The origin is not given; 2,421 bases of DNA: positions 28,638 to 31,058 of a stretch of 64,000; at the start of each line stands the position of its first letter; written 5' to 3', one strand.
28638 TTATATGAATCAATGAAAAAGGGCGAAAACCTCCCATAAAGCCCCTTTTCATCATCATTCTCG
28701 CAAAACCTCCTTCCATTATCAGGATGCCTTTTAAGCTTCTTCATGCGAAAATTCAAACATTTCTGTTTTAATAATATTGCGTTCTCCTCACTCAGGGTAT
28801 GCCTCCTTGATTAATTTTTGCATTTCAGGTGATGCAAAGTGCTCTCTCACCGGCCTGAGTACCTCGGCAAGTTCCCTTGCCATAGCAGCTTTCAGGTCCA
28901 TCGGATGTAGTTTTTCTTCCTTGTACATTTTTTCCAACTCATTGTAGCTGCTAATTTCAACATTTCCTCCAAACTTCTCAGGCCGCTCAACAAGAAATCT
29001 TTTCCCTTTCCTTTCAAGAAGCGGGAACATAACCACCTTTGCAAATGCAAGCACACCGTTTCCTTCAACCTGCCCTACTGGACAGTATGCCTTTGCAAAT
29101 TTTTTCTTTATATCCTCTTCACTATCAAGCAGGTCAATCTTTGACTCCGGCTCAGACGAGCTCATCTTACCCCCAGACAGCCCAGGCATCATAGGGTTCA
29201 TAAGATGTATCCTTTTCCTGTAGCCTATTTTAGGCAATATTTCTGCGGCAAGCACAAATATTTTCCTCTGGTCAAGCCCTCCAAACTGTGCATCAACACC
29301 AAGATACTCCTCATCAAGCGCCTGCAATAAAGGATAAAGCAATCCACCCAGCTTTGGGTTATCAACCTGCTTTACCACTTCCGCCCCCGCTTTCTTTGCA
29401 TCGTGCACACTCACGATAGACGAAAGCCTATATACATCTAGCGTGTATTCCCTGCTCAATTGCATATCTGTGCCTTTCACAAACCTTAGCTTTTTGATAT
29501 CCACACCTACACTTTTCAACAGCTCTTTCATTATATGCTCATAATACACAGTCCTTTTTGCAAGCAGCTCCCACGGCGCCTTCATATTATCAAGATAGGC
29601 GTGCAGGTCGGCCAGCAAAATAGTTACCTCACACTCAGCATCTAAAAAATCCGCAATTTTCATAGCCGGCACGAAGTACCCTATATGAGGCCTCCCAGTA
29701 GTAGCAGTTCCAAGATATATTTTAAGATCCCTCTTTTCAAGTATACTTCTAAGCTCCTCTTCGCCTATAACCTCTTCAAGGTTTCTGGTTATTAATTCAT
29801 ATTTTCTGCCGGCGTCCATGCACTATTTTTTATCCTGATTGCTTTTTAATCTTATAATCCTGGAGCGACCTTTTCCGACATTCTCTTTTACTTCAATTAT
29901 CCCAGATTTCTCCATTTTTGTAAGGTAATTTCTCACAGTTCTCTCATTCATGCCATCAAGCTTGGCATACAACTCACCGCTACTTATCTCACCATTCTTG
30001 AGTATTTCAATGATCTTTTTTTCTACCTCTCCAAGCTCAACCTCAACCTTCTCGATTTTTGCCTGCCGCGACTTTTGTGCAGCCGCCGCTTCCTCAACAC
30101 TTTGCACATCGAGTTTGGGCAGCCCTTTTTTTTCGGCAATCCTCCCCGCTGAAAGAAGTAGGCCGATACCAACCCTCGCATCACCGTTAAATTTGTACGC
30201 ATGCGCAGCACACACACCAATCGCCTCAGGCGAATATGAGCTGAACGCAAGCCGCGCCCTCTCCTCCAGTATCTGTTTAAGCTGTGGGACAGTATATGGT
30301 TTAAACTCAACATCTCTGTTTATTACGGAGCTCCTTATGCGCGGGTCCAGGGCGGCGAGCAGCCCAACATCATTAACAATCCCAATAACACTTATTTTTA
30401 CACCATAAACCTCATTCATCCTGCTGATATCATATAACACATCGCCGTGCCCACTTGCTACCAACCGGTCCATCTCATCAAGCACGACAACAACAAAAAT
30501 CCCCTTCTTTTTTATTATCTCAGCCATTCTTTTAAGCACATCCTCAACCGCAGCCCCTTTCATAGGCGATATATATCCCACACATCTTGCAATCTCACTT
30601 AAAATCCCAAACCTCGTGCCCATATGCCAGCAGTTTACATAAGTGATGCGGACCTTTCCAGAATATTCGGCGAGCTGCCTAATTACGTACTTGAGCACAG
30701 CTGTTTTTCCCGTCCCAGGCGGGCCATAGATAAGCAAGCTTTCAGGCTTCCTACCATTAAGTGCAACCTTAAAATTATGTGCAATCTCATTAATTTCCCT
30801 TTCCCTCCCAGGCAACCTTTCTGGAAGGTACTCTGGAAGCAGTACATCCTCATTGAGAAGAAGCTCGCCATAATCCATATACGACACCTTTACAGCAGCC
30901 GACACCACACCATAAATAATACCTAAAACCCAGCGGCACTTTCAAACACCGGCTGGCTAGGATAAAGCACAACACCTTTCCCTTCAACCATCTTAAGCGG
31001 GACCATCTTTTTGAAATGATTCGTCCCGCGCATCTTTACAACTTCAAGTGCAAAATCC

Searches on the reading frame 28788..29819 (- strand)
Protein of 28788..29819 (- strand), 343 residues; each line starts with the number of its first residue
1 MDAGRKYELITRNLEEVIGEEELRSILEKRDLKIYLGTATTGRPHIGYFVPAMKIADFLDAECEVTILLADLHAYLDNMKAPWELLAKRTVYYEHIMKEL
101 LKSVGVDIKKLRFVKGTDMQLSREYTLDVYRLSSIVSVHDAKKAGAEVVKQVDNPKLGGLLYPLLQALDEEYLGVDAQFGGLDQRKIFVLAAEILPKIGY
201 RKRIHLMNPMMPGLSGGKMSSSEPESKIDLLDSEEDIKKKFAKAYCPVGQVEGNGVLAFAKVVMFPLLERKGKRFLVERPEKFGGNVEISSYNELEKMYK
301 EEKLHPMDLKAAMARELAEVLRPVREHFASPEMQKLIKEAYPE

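Call 30: search_protein_families(library=pfam, proteins=[window:28788-29819:-])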
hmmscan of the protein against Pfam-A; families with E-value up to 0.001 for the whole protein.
window:28788-29819:- (343 aa): 1 family
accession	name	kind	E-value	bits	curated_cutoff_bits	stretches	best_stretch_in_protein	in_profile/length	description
PF00579.31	tRNA-synt_1b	-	1.9e-66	224.8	21.1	1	29-321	3-291/292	tRNA synthetases class I (W and Y)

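Call 54: find_homologous_proteins(query=window:28788-29819:-, max_evalue=1e-40)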
Query window:28788-29819:- (343 aa): 7182 proteins with E <= 1e-40 among 8000 candidates; the best 120 are listed.
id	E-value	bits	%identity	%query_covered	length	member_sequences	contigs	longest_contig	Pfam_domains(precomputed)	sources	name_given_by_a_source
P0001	9.2e-221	750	100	100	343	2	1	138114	PF00579.32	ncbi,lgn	ncbi:MAG: tyrosine--tRNA ligase [Candidatus Micrarchaeia archaeon]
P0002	7.9e-191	652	85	100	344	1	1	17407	PF00579.32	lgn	-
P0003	2.2e-185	634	82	100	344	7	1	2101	PF00579.32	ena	-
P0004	8.6e-185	632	81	100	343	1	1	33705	PF00579.32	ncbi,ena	-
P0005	2.8e-173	594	76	100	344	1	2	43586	PF00579.32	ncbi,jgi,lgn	-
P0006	3.3e-173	594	61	100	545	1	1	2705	PF00579.32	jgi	-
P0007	1.1e-168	579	74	100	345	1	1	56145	PF00579.32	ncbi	ncbi:MAG: tyrosine--tRNA ligase [Candidatus Micrarchaeia archaeon]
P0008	6.8e-167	573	74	100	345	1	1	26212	PF00579.32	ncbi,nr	ncbi:MAG: tyrosine--tRNA ligase [Candidatus Micrarchaeota archaeon]|nr:tyrosine--tRNA ligase [Candid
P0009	2.8e-166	571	72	100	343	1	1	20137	PF00579.32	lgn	-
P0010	5.2e-164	564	71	100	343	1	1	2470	PF00579.32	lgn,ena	-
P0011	2.5e-163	561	72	100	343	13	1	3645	PF00579.32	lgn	-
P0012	8.2e-162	556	71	100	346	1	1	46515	PF00579.32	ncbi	-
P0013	1.1e-161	556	71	100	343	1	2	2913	PF00579.32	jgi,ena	-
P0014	4.5e-161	554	72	100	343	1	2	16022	PF00579.32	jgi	jgi:tyrosyl-tRNA synthetase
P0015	3.3e-160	551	71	100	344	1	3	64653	PF00579.32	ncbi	ncbi:MAG: tyrosine--tRNA ligase [Candidatus Micrarchaeia archaeon]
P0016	2.8e-159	548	71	100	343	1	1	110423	PF00579.32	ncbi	-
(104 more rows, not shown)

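Call 55: find_encoding_contigs(protein=P0002, flank=6000, max_places=1)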
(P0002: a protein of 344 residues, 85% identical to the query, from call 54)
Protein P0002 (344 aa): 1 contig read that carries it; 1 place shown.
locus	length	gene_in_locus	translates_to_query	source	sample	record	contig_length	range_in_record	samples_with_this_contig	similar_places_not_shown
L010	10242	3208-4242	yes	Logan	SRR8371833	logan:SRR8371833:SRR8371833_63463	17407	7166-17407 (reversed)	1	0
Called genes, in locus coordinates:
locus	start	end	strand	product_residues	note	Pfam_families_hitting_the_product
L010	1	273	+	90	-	?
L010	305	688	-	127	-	-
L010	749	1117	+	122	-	PF03259:Robl_LC7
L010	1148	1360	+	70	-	-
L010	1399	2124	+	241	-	PF03796:DnaB_C (weak), PF06745:ATPase, PF13481:AAA_25, PF23442:DUF7125 (weak)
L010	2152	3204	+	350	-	PF05673:DUF815 (weak), PF13191:AAA_16, PF01637:ATPase_2 (faint), PF13401:AAA_22, PF00004:AAA, PF22703:Cdc6_lid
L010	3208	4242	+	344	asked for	PF00579:tRNA-synt_1b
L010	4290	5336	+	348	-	PF01966:HD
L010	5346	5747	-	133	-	-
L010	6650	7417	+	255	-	PF00565:SNase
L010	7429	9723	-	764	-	-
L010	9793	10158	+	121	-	-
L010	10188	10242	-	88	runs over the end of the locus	-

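Call 56: find_encoding_contigs(protein=P0004, flank=6000, max_places=1)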
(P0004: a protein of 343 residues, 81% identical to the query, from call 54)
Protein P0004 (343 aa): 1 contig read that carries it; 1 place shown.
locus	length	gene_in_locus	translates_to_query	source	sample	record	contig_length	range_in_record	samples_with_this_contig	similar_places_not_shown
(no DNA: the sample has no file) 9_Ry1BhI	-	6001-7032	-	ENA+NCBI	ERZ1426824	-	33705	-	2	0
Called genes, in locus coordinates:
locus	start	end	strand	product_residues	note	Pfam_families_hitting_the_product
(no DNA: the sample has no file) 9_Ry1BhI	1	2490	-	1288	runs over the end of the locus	-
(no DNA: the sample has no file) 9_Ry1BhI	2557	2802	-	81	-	-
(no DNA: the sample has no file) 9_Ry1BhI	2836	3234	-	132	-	-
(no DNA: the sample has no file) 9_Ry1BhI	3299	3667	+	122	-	PF03259:Robl_LC7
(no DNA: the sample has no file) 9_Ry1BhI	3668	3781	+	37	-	-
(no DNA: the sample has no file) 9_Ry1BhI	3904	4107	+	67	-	-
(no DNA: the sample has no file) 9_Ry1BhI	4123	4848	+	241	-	PF06745:ATPase, PF13481:AAA_25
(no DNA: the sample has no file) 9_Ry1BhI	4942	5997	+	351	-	PF05673:DUF815 (weak), PF13191:AAA_16, PF01637:ATPase_2 (weak), PF07693:KAP_NTPase (faint), PF13401:AAA_22, PF00004:AAA, PF22703:Cdc6_lid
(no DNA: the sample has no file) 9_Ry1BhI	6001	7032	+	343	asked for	PF00579:tRNA-synt_1b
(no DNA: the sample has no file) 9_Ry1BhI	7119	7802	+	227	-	PF01966:HD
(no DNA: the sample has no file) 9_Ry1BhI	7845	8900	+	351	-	PF01966:HD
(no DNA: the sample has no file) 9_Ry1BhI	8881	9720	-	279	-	PF04542:Sigma70_r2 (faint), PF04545:Sigma70_r4 (weak)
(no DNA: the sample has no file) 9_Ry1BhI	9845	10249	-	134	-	-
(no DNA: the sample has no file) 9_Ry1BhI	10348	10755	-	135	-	-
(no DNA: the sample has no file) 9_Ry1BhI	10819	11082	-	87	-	PF12961:DUF3850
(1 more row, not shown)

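Call 57: find_encoding_contigs(protein=P0005, flank=6000, max_places=1)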
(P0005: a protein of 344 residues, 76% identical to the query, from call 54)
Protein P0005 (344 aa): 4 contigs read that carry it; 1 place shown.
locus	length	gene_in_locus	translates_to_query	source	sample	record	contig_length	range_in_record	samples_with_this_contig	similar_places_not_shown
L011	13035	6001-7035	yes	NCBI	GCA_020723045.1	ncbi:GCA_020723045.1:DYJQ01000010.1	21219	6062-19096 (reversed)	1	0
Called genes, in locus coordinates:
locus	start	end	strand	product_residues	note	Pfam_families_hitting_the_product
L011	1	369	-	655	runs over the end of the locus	PF13522:GATase_6, PF13537:GATase_7, PF00733:Asn_synthase, PF24167:DUF7411 (faint), PF00733:Asn_synthase, PF01902:Diphthami_syn_2_N, PF28410:Diphthami_syn_2_C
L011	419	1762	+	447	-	PF22025:ThiI_fer, PF02926:THUMP, PF02568:ThiI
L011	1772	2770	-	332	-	PF01137:RTC, PF05189:RTC_insert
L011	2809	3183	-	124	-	-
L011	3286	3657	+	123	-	PF03259:Robl_LC7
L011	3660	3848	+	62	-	-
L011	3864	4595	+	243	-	PF13481:AAA_25 (weak), PF03796:DnaB_C (weak), PF06745:ATPase, PF23442:DUF7125 (weak)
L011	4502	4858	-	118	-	-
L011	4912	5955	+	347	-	PF05673:DUF815 (faint), PF01637:ATPase_2 (weak), PF13191:AAA_16, PF07693:KAP_NTPase (faint), PF13401:AAA_22, PF00004:AAA, PF22703:Cdc6_lid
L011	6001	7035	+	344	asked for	PF00579:tRNA-synt_1b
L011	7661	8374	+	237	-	PF00565:SNase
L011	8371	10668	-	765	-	-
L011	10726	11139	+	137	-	-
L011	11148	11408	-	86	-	-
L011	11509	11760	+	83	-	PF05239:PRC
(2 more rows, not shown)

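Call 58: find_encoding_contigs(protein=P0007, flank=6000, max_places=1)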
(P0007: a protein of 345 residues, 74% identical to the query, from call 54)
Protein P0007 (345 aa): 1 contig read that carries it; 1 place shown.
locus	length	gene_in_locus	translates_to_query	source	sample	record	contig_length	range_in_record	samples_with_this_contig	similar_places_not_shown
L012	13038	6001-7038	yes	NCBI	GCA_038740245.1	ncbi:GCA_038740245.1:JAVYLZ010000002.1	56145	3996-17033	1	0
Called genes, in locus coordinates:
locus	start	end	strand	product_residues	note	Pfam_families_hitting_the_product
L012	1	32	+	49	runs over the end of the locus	-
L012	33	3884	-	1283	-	-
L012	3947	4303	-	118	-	-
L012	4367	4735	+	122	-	PF03259:Robl_LC7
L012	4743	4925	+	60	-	-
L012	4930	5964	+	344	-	PF01637:ATPase_2 (weak), PF13191:AAA_16, PF24883:NPHP3_N (faint), PF13401:AAA_22, PF00004:AAA (weak), PF22703:Cdc6_lid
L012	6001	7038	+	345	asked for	PF00579:tRNA-synt_1b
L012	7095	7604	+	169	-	PF14018:DUF4234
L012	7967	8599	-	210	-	PF00999:Na_H_Exchanger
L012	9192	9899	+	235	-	PF00565:SNase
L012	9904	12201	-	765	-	-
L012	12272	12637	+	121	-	-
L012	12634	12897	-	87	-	-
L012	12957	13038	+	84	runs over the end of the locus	PF05239:PRC, PF18349:PAZ_4 (weak)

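Call 59: find_encoding_contigs(protein=P0016, flank=6000, max_places=1)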
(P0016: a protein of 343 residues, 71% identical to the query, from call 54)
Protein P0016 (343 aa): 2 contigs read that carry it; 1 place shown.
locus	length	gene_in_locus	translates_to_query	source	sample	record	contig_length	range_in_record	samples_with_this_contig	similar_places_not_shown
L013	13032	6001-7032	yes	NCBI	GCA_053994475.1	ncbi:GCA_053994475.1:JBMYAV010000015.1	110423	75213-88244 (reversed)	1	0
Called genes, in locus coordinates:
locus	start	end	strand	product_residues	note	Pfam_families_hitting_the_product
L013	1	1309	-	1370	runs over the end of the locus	PF21724:DUF6861 (weak)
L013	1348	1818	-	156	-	-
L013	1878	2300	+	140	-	PF01161:PBP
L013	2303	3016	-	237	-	PF03796:DnaB_C, PF06745:ATPase, PF13481:AAA_25 (weak), PF23442:DUF7125 (weak)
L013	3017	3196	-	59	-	-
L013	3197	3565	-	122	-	PF03259:Robl_LC7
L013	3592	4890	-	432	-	PF00999:Na_H_Exchanger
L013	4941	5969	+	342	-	PF05673:DUF815 (weak), PF13191:AAA_16, PF05621:TniB, PF13401:AAA_22, PF00004:AAA, PF22703:Cdc6_lid, PF13412:HTH_24, PF08279:HTH_11, +6 more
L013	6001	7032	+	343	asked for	PF00579:tRNA-synt_1b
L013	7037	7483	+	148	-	PF00877:NLPC_P60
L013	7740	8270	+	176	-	-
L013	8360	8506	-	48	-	-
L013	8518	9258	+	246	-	PF00565:SNase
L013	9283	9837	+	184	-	PF01871:AMMECR1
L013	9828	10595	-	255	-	PF01875:Memo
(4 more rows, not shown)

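Call 70: search_solved_structures(query=window:28788-29819:-, max_evalue=1e-10)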
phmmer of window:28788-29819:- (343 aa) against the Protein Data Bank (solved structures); distinct sequences matched with E-value up to 1e-10: 48.
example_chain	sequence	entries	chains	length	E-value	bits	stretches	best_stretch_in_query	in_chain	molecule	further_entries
7rou_A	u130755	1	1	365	1.3e-140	471.8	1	5-343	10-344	Tyrosine--tRNA ligase, cytoplasmic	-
1n3l_A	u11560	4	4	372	1.4e-140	471.7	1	5-343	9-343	tyrosyl-tRNA synthetase | Tyrosine--tRNA ligase, cytoplasmic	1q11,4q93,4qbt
5thh_A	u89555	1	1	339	2.6e-140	470.9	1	5-342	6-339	Tyrosine--tRNA ligase, cytoplasmic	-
5thl_A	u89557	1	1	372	1.9e-139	468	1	5-343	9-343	Tyrosine--tRNA ligase, cytoplasmic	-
2dlc_X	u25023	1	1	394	6.5e-122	410.4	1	2-342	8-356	Tyrosyl-tRNA synthetase, cytoplasmic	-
2cyb_A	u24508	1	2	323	7.1e-73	249.2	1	1-327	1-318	Tyrosyl-tRNA synthetase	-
1j1u_A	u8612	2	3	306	2.5e-69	237.6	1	6-327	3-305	Tyrosyl-tRNA synthetase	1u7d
1zh6_A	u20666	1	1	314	1e-66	229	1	6-328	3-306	Tyrosyl-tRNA synthetase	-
1zh0_A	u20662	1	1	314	1.2e-66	228.7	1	6-328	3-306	Tyrosyl-tRNA synthetase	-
4nd6_A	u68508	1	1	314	1.4e-66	228.5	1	6-328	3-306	Tyrosine-tRNA ligase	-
3qe4_A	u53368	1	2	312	1.6e-66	228.4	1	6-327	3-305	Tyrosyl-tRNA synthetase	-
2zp1_A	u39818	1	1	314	2.1e-66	228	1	6-328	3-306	Tyrosyl-tRNA synthetase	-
4pbs_A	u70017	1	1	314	2.8e-66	227.6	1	6-328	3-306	Tyrosine--tRNA ligase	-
2ag6_A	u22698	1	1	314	2.9e-66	227.5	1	6-328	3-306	Tyrosyl-tRNA synthetase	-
6wrn_A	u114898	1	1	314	3.4e-66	227.3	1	6-328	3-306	Tyrosine--tRNA ligase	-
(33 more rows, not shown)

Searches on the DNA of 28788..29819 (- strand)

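Call 67: search_rna_families(sources=[L010, L011, L012, L013], threshold=gathering)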
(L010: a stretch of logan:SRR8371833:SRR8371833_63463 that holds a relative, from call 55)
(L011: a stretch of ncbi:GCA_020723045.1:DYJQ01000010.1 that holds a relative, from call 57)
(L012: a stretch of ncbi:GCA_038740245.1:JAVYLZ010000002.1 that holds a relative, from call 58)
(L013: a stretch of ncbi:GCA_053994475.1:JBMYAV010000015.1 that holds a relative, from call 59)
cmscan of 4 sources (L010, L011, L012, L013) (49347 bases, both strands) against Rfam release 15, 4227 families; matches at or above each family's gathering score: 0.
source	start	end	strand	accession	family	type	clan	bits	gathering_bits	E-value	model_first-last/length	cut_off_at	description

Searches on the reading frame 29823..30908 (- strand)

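Call 30: search_protein_families(library=pfam, proteins=[window:29823-30908:-])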
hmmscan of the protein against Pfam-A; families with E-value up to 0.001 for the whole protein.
window:29823-30908:- (361 aa): 12 families
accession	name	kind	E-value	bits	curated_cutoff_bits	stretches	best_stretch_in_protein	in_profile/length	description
PF13401.12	AAA_22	-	7e-14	52.7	27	1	56-176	6-122/130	AAA domain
PF22703.2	Cdc6_lid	-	8.8e-14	51.6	27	1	212-275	2-67/68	Cdc6 AAA+ ATPase-type lid domain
PF13191.12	AAA_16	-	1.3e-13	52.2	32.6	1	31-149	1-144/167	AAA ATPase domain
PF00004.35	AAA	-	4.1e-09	37.4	21.2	1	58-180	1-110/131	ATPase family associated with various cellular activities (AAA)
PF01637.24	ATPase_2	-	3.6e-08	33.9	33.2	1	35-157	4-131/225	ATPase domain predominantly from Archaea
PF07693.20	KAP_NTPase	-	2.4e-06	27.5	20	0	54-96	19-61/293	KAP family P-loop domain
PF24883.2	NPHP3_N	-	1.9e-05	25.3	24.8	1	46-90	12-57/164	Nephrocystin 3, N-terminal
PF13086.12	AAA_11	-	7.5e-05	23.1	27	1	53-82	17-44/257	AAA domain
PF05673.19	DUF815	-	0.00018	21.2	23.8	1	30-93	28-89/249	Protein of unknown function (DUF815)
PF08279.18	HTH_11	-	0.00045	20.5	25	0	297-345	3-53/55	HTH domain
PF13245.12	AAA_19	-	0.00063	20.4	25.1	0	55-90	11-46/134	AAA domain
PF06414.18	Zeta_toxin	-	0.00071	19.5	22.3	0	49-88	10-49/199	Zeta toxin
